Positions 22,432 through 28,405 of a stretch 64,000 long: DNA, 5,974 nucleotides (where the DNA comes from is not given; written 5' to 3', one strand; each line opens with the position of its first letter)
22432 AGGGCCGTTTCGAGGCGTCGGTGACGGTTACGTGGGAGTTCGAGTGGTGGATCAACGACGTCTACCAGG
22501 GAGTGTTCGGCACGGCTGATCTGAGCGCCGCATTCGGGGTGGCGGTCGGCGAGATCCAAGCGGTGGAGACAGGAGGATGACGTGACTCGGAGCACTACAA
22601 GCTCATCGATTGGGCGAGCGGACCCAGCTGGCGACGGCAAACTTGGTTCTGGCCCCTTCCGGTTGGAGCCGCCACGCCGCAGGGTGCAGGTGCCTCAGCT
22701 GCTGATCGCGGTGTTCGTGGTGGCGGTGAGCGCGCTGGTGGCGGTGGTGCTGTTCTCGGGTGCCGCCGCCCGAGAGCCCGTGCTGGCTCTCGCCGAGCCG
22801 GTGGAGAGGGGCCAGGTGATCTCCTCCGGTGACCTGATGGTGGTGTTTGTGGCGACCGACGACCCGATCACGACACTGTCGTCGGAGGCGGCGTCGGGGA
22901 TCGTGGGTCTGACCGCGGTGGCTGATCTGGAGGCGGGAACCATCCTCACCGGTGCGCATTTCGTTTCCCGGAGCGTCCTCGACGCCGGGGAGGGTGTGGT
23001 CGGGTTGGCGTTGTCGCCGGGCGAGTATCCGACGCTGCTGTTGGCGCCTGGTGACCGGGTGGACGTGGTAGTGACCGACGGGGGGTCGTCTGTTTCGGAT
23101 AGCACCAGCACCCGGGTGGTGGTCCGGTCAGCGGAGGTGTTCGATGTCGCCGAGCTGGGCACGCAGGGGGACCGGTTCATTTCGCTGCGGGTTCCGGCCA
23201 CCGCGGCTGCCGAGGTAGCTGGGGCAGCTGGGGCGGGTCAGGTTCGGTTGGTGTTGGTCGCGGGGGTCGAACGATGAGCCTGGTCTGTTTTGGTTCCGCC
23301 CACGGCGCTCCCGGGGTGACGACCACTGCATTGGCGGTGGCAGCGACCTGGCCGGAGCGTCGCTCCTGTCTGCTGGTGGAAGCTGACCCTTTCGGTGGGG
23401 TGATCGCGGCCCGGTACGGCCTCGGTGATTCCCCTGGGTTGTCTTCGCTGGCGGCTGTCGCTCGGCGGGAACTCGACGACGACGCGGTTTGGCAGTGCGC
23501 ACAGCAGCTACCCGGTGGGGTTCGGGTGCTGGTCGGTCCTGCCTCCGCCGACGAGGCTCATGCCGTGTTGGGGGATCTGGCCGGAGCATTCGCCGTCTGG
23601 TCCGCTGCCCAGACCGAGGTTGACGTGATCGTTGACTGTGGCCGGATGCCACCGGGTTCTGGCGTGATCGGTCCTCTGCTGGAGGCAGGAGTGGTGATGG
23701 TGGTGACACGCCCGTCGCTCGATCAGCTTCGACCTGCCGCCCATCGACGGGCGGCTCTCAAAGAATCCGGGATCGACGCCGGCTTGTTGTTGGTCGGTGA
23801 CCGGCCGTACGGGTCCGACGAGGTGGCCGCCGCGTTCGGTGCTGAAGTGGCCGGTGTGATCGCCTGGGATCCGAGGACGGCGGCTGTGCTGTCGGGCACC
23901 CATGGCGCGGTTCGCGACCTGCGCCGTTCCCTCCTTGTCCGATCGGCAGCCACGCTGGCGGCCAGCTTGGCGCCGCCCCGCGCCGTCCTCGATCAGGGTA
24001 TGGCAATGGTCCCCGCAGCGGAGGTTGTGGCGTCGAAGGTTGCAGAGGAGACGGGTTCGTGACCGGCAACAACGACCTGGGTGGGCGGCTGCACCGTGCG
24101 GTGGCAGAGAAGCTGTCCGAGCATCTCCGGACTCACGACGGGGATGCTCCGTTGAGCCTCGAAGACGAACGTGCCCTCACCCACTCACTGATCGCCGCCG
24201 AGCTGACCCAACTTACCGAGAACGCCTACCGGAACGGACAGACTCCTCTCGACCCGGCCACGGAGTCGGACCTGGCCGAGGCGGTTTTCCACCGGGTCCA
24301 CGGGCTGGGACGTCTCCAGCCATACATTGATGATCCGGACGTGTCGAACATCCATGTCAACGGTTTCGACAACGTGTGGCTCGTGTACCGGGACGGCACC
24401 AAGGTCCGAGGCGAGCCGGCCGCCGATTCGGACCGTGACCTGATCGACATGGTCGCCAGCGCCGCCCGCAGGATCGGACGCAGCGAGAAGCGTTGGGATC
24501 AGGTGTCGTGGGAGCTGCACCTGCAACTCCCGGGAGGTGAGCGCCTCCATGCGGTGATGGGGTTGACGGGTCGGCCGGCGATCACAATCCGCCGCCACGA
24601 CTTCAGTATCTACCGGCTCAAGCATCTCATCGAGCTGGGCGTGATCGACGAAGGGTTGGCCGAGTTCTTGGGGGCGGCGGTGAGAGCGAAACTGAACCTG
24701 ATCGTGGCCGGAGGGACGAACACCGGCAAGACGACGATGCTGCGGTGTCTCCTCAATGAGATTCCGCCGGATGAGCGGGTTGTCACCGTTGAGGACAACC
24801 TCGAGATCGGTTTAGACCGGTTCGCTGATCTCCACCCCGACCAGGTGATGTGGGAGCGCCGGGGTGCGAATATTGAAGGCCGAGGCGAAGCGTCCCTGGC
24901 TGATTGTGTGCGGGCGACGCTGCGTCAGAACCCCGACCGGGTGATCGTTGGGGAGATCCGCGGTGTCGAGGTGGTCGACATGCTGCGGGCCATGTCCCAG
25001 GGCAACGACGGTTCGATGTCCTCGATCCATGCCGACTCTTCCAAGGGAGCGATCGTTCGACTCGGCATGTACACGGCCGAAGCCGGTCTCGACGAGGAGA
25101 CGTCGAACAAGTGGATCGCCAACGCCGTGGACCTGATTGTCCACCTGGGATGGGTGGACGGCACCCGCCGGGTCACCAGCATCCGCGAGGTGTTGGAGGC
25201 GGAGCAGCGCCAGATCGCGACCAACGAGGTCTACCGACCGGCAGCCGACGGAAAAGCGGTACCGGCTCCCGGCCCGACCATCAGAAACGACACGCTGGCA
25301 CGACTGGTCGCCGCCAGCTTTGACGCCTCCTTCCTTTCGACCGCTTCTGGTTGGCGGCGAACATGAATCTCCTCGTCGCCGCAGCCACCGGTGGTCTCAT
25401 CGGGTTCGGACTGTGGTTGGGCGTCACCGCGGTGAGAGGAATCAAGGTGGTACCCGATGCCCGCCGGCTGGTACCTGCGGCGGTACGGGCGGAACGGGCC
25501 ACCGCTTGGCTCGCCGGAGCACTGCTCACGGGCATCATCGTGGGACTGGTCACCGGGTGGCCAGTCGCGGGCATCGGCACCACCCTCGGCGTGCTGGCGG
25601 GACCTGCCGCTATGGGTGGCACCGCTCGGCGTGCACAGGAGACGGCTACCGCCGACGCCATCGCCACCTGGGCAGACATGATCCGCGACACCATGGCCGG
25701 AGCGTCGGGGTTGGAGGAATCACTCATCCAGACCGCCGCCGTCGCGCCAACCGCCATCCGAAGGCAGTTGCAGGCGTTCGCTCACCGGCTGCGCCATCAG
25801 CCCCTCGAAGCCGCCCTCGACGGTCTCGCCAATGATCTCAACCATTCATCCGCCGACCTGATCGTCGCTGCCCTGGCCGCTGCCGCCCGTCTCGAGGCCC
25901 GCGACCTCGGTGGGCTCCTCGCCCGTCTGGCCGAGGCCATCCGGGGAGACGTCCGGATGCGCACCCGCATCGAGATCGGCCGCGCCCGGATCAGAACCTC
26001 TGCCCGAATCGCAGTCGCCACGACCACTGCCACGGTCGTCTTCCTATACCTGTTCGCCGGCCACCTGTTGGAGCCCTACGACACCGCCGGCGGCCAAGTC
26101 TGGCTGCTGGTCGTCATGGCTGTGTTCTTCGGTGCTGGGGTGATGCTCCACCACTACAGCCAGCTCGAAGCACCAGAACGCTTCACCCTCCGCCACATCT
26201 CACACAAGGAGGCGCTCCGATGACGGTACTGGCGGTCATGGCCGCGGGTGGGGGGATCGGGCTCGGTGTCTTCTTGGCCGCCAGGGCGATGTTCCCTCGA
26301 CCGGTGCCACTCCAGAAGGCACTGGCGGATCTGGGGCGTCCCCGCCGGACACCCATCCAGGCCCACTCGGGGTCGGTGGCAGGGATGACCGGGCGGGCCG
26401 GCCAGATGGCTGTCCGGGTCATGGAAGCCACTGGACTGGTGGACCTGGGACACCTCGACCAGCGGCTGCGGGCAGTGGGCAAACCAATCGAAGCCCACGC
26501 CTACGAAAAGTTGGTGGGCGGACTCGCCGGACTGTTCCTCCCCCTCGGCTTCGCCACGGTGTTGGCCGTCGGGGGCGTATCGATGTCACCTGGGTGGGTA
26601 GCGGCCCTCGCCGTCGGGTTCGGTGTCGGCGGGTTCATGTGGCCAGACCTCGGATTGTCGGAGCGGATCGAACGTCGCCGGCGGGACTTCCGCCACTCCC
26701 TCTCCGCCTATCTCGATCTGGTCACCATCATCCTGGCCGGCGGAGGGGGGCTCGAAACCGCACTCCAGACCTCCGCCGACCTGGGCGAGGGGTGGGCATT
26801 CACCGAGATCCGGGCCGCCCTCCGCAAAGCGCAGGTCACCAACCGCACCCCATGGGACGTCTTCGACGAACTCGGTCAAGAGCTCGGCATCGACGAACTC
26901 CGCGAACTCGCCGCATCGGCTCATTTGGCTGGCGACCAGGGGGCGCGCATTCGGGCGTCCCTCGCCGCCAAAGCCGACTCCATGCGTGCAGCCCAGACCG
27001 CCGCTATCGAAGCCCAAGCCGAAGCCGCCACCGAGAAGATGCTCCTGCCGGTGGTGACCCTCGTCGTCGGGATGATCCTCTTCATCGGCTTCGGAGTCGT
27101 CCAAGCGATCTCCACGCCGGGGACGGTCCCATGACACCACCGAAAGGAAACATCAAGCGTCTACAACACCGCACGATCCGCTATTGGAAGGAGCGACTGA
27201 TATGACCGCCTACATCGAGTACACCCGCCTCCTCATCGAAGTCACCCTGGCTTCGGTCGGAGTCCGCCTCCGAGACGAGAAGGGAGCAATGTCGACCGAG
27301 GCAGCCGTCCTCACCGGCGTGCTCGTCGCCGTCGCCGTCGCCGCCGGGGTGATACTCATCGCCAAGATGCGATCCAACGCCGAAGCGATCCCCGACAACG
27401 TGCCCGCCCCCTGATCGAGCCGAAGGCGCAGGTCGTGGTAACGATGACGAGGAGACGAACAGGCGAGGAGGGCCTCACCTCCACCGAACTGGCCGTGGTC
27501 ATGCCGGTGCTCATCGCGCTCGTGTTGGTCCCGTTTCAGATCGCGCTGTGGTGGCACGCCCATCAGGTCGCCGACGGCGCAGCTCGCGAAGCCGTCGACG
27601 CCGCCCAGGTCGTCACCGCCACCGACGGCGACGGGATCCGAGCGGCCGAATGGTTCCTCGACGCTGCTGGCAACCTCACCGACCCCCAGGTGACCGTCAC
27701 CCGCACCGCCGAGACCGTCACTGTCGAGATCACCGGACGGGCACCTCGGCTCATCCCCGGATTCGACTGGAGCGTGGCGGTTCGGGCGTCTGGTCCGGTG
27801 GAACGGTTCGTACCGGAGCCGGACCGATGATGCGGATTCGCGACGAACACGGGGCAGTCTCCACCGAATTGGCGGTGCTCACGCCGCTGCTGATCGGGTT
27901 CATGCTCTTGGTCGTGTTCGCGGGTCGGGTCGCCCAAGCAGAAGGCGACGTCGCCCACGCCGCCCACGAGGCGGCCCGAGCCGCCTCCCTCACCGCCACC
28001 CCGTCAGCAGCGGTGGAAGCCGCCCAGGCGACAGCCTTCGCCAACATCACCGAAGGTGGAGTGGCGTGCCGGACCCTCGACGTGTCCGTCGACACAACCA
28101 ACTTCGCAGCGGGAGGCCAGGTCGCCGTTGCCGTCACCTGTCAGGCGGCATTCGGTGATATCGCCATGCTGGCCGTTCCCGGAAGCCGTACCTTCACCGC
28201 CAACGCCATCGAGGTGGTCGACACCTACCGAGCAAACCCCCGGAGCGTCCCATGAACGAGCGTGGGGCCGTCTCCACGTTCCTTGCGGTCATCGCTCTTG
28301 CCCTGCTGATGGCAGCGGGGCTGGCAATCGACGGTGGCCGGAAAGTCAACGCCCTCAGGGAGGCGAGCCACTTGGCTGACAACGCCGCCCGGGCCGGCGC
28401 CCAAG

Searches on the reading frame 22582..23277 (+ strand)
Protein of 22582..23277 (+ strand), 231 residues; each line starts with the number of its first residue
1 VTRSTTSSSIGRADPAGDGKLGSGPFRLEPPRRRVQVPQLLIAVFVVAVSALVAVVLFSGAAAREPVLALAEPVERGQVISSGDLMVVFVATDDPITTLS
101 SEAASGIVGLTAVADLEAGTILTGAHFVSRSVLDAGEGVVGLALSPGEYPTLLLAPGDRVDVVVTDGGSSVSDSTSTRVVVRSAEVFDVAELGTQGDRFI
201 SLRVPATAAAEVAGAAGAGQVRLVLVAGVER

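Call 38: search_protein_families(library=pfam, proteins=[window:22582-23277:+], max_evalue=0.001)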
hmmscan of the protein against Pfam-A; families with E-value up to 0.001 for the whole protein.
window:22582-23277:+ (231 aa): 2 families
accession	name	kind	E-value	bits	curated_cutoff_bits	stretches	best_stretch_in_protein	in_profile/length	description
PF16976.10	RcpC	-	2.8e-06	27.7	28.8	1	153-225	27-113/114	Flp pilus assembly protein RcpC/CpaB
PF08666.17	SAF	-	2.1e-05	25.4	21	1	66-127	2-62/63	SAF domain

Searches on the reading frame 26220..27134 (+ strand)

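Call 38: search_protein_families(library=pfam, proteins=[window:26220-27134:+], max_evalue=0.001)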
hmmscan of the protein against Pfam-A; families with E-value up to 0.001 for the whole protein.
window:26220-27134:+ (304 aa): 1 family
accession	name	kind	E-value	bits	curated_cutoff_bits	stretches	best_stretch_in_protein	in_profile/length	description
PF00482.28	T2SSF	-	4.3e-09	36.8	25.2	1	165-289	2-122/125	Type II secretion system (T2SS), protein F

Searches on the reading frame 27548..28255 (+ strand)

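Call 38: search_protein_families(library=pfam, proteins=[window:27548-28255:+], max_evalue=0.001)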
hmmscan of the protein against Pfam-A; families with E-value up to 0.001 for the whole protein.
window:27548-28255:+ (235 aa): 1 family
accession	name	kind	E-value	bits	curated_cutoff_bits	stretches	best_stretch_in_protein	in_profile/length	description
PF07811.17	TadE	-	9e-08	32.6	22.9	1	102-144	1-43/43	TadE-like protein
